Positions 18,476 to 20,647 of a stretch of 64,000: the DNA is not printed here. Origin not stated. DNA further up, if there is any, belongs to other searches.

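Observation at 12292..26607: TetR-associated 13.5-kb minus-strand accessory cluster: amidohydrolase, two redox enzymes, GPH symporter, duplicated Tat-secreted FAD oxidases flanking an ABC-2 exporter, serine hydrolase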

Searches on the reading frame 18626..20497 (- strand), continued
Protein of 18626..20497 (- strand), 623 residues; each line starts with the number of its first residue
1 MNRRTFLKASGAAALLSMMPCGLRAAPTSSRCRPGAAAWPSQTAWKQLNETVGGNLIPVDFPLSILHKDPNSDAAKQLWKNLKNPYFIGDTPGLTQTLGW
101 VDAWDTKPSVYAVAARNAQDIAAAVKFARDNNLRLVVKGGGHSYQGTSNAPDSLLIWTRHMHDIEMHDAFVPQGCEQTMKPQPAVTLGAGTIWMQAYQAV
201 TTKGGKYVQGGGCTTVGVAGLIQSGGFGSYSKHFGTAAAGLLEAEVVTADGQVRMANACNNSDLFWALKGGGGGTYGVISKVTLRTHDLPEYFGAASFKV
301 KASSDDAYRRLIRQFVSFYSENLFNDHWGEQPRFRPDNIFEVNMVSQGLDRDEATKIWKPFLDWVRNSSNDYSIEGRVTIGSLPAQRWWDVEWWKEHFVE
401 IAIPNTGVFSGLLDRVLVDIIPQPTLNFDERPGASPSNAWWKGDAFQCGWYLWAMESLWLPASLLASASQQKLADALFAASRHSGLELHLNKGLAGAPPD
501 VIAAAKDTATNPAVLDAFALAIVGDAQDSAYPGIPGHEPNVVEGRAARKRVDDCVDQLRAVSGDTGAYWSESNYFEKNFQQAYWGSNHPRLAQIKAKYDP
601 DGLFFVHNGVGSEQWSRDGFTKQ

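Call 18: find_related_loci(query=window:18626-20497:-, collection=genome_contigs, flank=10000)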
Query window:18626-20497:- (623 aa) in genome_contigs; peptide patterns used: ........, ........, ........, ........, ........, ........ (x = any residue, [..] = any of these).
62 stretches matched a pattern; 30 encode a relative of the query (tblastn E <= 1e-3); 30 distinct loci.
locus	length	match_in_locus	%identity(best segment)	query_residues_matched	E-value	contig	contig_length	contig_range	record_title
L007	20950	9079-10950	88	1-622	0e+0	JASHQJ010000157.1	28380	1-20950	MAG: Candidatus Binataceae bacterium isolate JOPF072 JOPF_AWAY_contig_444401, whole genome shotgun sequence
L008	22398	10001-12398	73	1-622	0e+0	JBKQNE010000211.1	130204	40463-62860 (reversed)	MAG: Candidatus Binataceae bacterium isolate LASAr3G3H3I__bin_44 LASAr3G3H3I_000000250858, whole genome shotgun sequence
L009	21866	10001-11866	74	1-622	0e+0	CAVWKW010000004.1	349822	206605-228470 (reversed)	MAG: uncultured delta proteobacterium isolate MFD04434.bin.1.117 genome assembly, contig: contig_51802, whole genome sho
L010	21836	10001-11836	74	1-622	0e+0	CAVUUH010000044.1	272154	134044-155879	MAG: uncultured delta proteobacterium isolate MFD00964.bin.2.3 genome assembly, contig: contig_92955, whole genome shotg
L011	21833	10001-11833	73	1-622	0e+0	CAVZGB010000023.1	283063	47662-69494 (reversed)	MAG: uncultured delta proteobacterium isolate MFD05521.bin.1.220 genome assembly, contig: contig_90200, whole genome sho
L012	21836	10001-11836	73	1-622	0e+0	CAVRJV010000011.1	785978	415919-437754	MAG: uncultured delta proteobacterium isolate MFD05580.bin.2.15 genome assembly, contig: contig_48556, whole genome shot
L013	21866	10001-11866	73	1-622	0e+0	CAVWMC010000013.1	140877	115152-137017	MAG: uncultured delta proteobacterium isolate MFD04463.bin.1.288 genome assembly, contig: contig_62133, whole genome sho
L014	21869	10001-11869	71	1-622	0e+0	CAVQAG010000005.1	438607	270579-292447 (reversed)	MAG: uncultured delta proteobacterium isolate MFD09286.bin.2.82 genome assembly, contig: contig_29138, whole genome shot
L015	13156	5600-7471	70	1-622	0e+0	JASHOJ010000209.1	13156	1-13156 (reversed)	MAG: Candidatus Binataceae bacterium isolate JOPF020 JOPF_NEAR_contig_837009, whole genome shotgun sequence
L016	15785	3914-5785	72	1-622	0e+0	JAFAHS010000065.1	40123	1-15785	MAG: Deltaproteobacteria bacterium isolate CP_BE_BS_27 BE_BS_k147_2424039, whole genome shotgun sequence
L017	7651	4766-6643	69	1-622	0e+0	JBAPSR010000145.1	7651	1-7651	MAG: Candidatus Binataceae bacterium isolate MFD01145_ilm_asm_bin37 k127_373911, whole genome shotgun sequence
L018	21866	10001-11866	74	1-622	0e+0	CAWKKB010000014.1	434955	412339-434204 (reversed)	MAG: uncultured delta proteobacterium isolate MFD00731.bin.2.133 genome assembly, contig: contig_713, whole genome shotg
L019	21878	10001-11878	67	1-622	0e+0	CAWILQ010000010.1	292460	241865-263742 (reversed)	MAG: Candidatus Acidoferrales bacterium isolate MFD03346.bin.1.144 genome assembly, contig: contig_14808, whole genome s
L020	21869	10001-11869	69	1-622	0e+0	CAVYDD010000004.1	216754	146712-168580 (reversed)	MAG: uncultured Acidobacteriota bacterium isolate MFD01138.bin.3.205 genome assembly, contig: contig_22651, whole genome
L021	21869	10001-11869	67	1-622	0e+0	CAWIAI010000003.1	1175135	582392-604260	MAG: uncultured Acidobacteriota bacterium isolate MFD00731.bin.1.272 genome assembly, contig: contig_16772, whole genome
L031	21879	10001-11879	75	1-622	0e+0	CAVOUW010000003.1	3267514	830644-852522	MAG: uncultured delta proteobacterium isolate MFD10064.bin.1.24 genome assembly, contig: contig_9770, whole genome shotg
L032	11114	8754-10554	68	1-622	0e+0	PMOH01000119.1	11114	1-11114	MAG: Deltaproteobacteria bacterium isolate palsa_1089 73.20110600_P1M.15_contig_49828, whole genome shotgun sequence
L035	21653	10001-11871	76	1-622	0e+0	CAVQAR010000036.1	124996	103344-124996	MAG: uncultured delta proteobacterium isolate MFD09286.bin.2.47 genome assembly, contig: contig_90707, whole genome shot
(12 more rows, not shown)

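Call 33: search_protein_families(library=pfam, proteins=[L015:2264-3190:+, L009:1641-2528:+, L011:11941-12855:+, L013:12523-13116:-, L013:13031-14149:-, L013:15228-16619:+, L008:3664-5370:+], max_evalue=0.001)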
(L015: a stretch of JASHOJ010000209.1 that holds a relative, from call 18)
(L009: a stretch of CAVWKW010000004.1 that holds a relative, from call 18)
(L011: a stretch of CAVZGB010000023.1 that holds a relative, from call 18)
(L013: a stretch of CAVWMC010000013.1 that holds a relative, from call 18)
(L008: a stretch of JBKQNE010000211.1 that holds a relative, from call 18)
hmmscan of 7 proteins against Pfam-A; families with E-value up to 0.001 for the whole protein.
L015:2264-3190:+ (308 aa): 2 families
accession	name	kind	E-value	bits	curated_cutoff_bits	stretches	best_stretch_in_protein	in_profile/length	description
PF00378.25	ECH_1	-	2.3e-34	119.3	27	1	42-275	6-224/251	Enoyl-CoA hydratase/isomerase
PF16113.10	ECH_2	-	2.3e-11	44.2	27.2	1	43-259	2-208/335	Enoyl-CoA hydratase/isomerase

L009:1641-2528:+ (295 aa): 2 families
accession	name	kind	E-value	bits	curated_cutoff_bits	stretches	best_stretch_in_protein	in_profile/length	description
PF00378.25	ECH_1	-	4e-36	125.1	27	1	26-261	6-226/251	Enoyl-CoA hydratase/isomerase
PF16113.10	ECH_2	-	1.9e-14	54.4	27.2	1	27-240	2-205/335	Enoyl-CoA hydratase/isomerase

L011:11941-12855:+ (304 aa): 1 family
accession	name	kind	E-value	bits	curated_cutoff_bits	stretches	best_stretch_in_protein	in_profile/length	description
PF00296.26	Bac_luciferase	-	1e-57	196.3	27.9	1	19-249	22-252/314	Luciferase-like monooxygenase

L013:12523-13116:- (197 aa): 2 families
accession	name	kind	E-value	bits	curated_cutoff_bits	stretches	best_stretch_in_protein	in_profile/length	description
PF05951.18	Peptidase_M15_2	-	1.8e-56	190.5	27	1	52-197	6-153/153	Bacterial protein of unknown function (DUF882)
PF08291.16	Peptidase_M15_3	-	1e-12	48.6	23.2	1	99-190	24-108/108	Peptidase M15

L013:13031-14149:- (372 aa): 2 families
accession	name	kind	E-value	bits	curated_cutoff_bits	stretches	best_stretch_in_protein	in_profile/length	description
PF03734.19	YkuD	-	1.3e-23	84.6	23.4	1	130-264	3-146/146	L,D-transpeptidase catalytic domain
PF01476.26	LysM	-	0.0002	21.6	20.9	1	78-117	4-42/43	LysM domain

L013:15228-16619:+ (463 aa): 1 family
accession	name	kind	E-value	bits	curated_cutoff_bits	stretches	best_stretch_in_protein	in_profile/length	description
PF05694.17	SBP56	-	8.2e-186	618.6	34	1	5-461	2-453/453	56kDa selenium binding protein (SBP56)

L008:3664-5370:+ (568 aa): 6 families
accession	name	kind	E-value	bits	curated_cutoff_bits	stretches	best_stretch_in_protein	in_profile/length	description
PF06472.20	ABC_membrane_2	-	9.6e-41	140.4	24.4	1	29-277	14-265/269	ABC transporter transmembrane region 2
PF05992.17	SbmA_BacA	-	4.9e-22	79.2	24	1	59-327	46-310/315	SbmA/BacA-like family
PF00005.33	ABC_tran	-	7.2e-14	53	25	1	373-507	4-137/137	ABC transporter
PF00664.28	ABC_membrane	-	8.9e-07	29.3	28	1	67-299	42-269/274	ABC transporter transmembrane region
PF13191.12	AAA_16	-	9.4e-06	26.7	32.6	1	378-523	22-158/167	AAA ATPase domain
PF13604.12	AAA_30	-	0.00033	20.9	27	1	383-411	21-49/191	AAA domain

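Call 45: search_protein_families(library=ncbifam, proteins=[L015:2264-3190:+, L008:3664-5370:+, L011:11941-12855:+], max_evalue=0.00001)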
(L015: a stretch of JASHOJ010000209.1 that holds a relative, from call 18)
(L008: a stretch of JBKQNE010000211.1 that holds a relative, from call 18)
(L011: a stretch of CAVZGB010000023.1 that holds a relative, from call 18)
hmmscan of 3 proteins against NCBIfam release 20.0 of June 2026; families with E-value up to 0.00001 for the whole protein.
L015:2264-3190:+ (308 aa): 66 families (the best 25 are shown)
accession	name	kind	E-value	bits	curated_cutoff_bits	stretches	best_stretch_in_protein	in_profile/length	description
NF006140.0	PRK08290.1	subfamily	4e-114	380.7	280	1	27-305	4-287/292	enoyl-CoA hydratase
NF006128.0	PRK08272.1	subfamily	1.7e-36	126.1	257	1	24-274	6-265/308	crotonase/enoyl-CoA hydratase family protein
NF051848.1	EnCoAHydtEchA19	equivalog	3.3e-33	115.3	400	1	45-260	13-217/258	enoyl-CoA hydratase EchA19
NF006008.0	PRK08139.1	equivalog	6.2e-31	107.9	313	1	39-258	18-223/266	enoyl-CoA hydratase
NF005637.0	PRK07396.1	equivalog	5e-29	101.6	380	1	27-263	9-232/273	1,4-dihydroxy-2-naphthoyl-CoA synthase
NF005126.0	PRK06563.1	subfamily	1e-28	100.4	261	1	32-269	8-230/263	crotonase/enoyl-CoA hydratase family protein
NF005925.0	PRK07938.1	equivalog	5e-28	98.1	260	1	36-257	6-210/252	enoyl-CoA hydratase family protein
TIGR01929.1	menB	equivalog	5.4e-28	98.2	342.7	1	30-263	1-222/259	1,4-dihydroxy-2-naphthoyl-CoA synthase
NF005073.0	PRK06495.1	subfamily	7.4e-28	97.5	296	1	41-256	13-212/257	enoyl-CoA hydratase/isomerase family protein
NF004840.0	PRK06190.1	equivalog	8.8e-27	94.3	253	1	39-262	11-220/260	enoyl-CoA hydratase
NF004475.0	PRK05809.1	subfamily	1.3e-26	93.7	394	1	42-261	14-220/260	short-chain-enoyl-CoA hydratase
NF005802.0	PRK07657.1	equivalog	2.5e-26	92.8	363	1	138-261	95-220/260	enoyl-CoA hydratase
NF042430.2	EnCoAhydt_DpgD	equivalog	1.8e-25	89.9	400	1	41-262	6-219/258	enoyl-CoA-hydratase DpgD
NF005595.0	PRK07327.1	subfamily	4.7e-25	88.2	292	1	27-283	7-249/271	enoyl-CoA hydratase/isomerase family protein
NF006699.0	PRK09245.1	subfamily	5.9e-25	88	354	1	42-273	13-242/266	crotonase/enoyl-CoA hydratase family protein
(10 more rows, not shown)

L008:3664-5370:+ (568 aa): 101 families (the best 25 are shown)
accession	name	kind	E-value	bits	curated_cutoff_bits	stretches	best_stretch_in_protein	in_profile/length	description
TIGR00954.1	3a01203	subfamily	1.5e-75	255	918.9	1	3-554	70-659/660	peroxysomal long chain fatty acyl transporter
TIGR02868.1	CydC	equivalog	4.8e-29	101.4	329.05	1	152-522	138-515/530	thiol reductant ABC exporter subunit CydC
TIGR02857.1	CydD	equivalog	1.9e-26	93.2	435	1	305-539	278-521/529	thiol reductant ABC exporter subunit CydD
NF009036.0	PRK12369.1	equivalog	4.4e-24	85.4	385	1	64-329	58-320/326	putative transporter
NF008364.0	PRK11160.1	equivalog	1.5e-23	83.2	630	1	151-523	146-521/575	heme ABC transporter ATP-binding protein/permease CydC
TIGR03796.1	NHLM_micro_ABC1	equivalog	1.2e-20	73.3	853.3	1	134-534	259-671/710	NHLP family bacteriocin export ABC transporter peptidase/permease/ATPase subunit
TIGR03797.1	NHLM_micro_ABC2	equivalog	4.7e-20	71.7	709.4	2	145-411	253-510/686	NHLP bacteriocin export ABC transporter permease/ATPase subunit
TIGR01842.1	type_I_sec_PrtD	subfamily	5.8e-19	68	510.15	1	280-547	250-526/544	type I secretion system permease/ATPase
TIGR03375.1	type_I_sec_LssB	subfamily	6.4e-19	67.7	693.1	1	159-541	275-668/696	type I secretion system permease/ATPase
NF010178.0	PRK13657.1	equivalog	3.1e-18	65.5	733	1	159-521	144-514/588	glucan ABC transporter ATP-binding protein/ permease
NF008379.0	PRK11174.1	equivalog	1.1e-17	63.9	684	1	322-523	322-530/588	heme ABC transporter permease/ATP-binding protein CydD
TIGR01193.1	bacteriocin_ABC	subfamily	4.8e-17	61.7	523.85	1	171-522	293-656/708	peptide cleavage/export ABC transporter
TIGR01189.1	ccmA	equivalog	6.8e-17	61.8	131.6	1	365-522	11-171/198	heme ABC exporter ATP-binding protein CcmA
TIGR02204.1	MsbA_rel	hypoth_equivalog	1.1e-16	60.7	780.4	1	115-523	105-521/576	ABC transporter, permease/ATP-binding protein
NF008306.0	PRK11098.1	equivalog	1.9e-16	60.4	492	1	41-330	108-396/413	peptide antibiotic transporter SbmA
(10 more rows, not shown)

L011:11941-12855:+ (304 aa): 32 families (the best 25 are shown)
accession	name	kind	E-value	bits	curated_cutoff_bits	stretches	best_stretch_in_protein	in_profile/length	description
TIGR03619.1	F420_Rv2161c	subfamily_domain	2.4e-56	191.1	166.9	1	25-256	3-218/247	TIGR03619 family F420-dependent LLM class oxidoreductase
TIGR03560.1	F420_Rv1855c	subfamily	6.1e-33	114.5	231.4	1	20-221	13-224/227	TIGR03560 family F420-dependent LLM class oxidoreductase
TIGR03571.1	lucif_BA3436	subfamily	2.6e-32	112.3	303.9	1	6-302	14-302/304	TIGR03571 family LLM class oxidoreductase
TIGR03854.1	F420_MSMEG_3544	hypoth_equivalog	2.3e-29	102.6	295.6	1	25-288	18-271/290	TIGR03854 family LLM class F420-dependent oxidoreductase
NF002619.0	PRK02271.1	equivalog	1.1e-27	97.3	276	1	18-239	12-225/329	5,10-methylenetetrahydromethanopterin reductase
TIGR03621.1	F420_MSMEG_2516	subfamily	7e-24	84.5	213.15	1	17-185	11-171/295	TIGR03621 family F420-dependent LLM class oxidoreductase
TIGR03559.1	F420_Rv3520c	subfamily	1.7e-22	79.9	335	1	16-242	9-241/325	LLM class F420-dependent oxidoreductase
TIGR04021.1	LLM_DMSO2_sfnG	equivalog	4.6e-22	78.8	382.95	1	18-242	26-251/350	dimethylsulfone monooxygenase SfnG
TIGR03555.1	F420_mer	equivalog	5.6e-22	78.5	348.7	1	20-238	12-223/325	5,10-methylenetetrahydromethanopterin reductase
TIGR03857.1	F420_MSMEG_2249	hypoth_equivalog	8.8e-21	74.5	218.4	1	27-234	21-221/329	TIGR03857 family LLM class F420-dependent oxidoreductase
TIGR04027.1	LLM_KPN_01858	hypoth_equivalog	3.8e-19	68.8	412.9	1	21-140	21-142/326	putative FMN-dependent luciferase-like monooxygenase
TIGR03564.1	F420_MSMEG_4879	subfamily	4.7e-19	69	234.25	1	27-187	6-160/265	TIGR03564 family F420-dependent LLM class oxidoreductase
TIGR03841.1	F420_Rv3093c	subfamily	9e-19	68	213.65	1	20-242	10-220/298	LLM class F420-dependent oxidoreductase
TIGR04024.1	F420_NP1902A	hypoth_equivalog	2.6e-18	65.8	345.4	1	21-241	16-229/330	TIGR04024 family LLM class F420-dependent oxidoreductase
TIGR03617.1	F420_MSMEG_2256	subfamily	2.9e-17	62.6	278.15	1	28-238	3-215/318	TIGR03617 family F420-dependent LLM class oxidoreductase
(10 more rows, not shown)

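Call 66: predict_structure(alignment_id=A1)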
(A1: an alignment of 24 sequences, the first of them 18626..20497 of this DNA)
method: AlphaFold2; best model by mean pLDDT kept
length: 623 residues; sequences in the alignment: 24
mean_pLDDT: 44.9   pTM: 0.41
mean pLDDT of the five models: 44.9, 41.2, 39.8, 39.2, 38.5
residues with pLDDT >= 90: 21; 70-90: 55; 50-70: 91; < 50: 456
segments of 3 or more residues with pLDDT < 50: 6-41, 52-64, 77-122, 131-289, 327-329, 388-392, 394-460, 491-552, 561-585, 599-623
pLDDT, mean of each block of 10 residues (from residue 1): 46 36 29 35 53 45 51 53 29 24 30 45 50 44 27 41 31 31 33 35 29 32 26 30 46 42 35 34 45 72 93 87 58 81 68 79 86 79 54 41 34 38 36 43 43 39 65 69 56 32 30 38 33 32 43 48 35 32 45 52 33 28 25
secondary structure, 60 per line:
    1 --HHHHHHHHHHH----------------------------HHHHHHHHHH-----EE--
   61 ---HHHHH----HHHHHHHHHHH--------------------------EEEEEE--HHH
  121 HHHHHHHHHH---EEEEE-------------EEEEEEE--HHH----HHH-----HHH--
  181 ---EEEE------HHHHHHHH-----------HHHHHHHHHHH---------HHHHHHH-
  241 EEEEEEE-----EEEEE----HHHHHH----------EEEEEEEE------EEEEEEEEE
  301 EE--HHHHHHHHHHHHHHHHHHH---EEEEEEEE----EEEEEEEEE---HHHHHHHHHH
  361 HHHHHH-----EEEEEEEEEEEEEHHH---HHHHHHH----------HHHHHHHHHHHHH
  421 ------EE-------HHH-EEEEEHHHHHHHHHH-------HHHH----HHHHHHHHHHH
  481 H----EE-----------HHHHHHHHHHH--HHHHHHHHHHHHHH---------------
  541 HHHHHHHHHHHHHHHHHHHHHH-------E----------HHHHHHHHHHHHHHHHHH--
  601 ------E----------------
elements in order: H3-13 H42-51 H64-68 H73-83 E110-115 H118-130 E134-138 E152-158 E184-187 H194-201 H213-223 H233-239 E241-247 E253-257 H262-267 E278-285 E292-302 H305-323 E327-334 E339-347 H351-366 E372-384 H391-397 H408-420 E440-444 H445-454 H462-465 H470-481 H499-509 H512-525 H541-562 H581-598
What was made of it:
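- Tried and rejected: The AlphaFold2 model of oxidase A, built from a 24-sequence, low-diversity alignment, was poor (mean pLDDT 44.9, call 66).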

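Call 67: search_protein_representatives(protein=window:18626-20497:-)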
Query: 623 residues. Proteins with E-value up to 0.001 (for the whole library): 17978; up to 1e-10: 8089; up to 1e-30: 992. The best 150 are listed.
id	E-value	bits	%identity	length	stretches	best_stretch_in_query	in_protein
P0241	7.0e-207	705.4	56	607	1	30-621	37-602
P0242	1.4e-202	691.1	54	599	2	2-392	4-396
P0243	3.6e-174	597.3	50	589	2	1-395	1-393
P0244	6.9e-163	560.0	57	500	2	103-374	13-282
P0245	6.9e-159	546.8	58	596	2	75-391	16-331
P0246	3.4e-157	541.2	46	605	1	1-621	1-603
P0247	2.1e-151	522.1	49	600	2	28-392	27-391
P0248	8.1e-151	520.1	46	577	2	34-394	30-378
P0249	8.0e-147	506.9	55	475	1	1-403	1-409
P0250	4.0e-144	498.0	58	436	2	30-367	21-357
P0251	7.0e-142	490.6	43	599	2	3-395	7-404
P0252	6.7e-139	480.8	60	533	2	93-391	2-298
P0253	1.2e-137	476.7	58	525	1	14-382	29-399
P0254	3.3e-135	468.5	45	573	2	1-400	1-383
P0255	5.8e-135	467.7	55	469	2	25-274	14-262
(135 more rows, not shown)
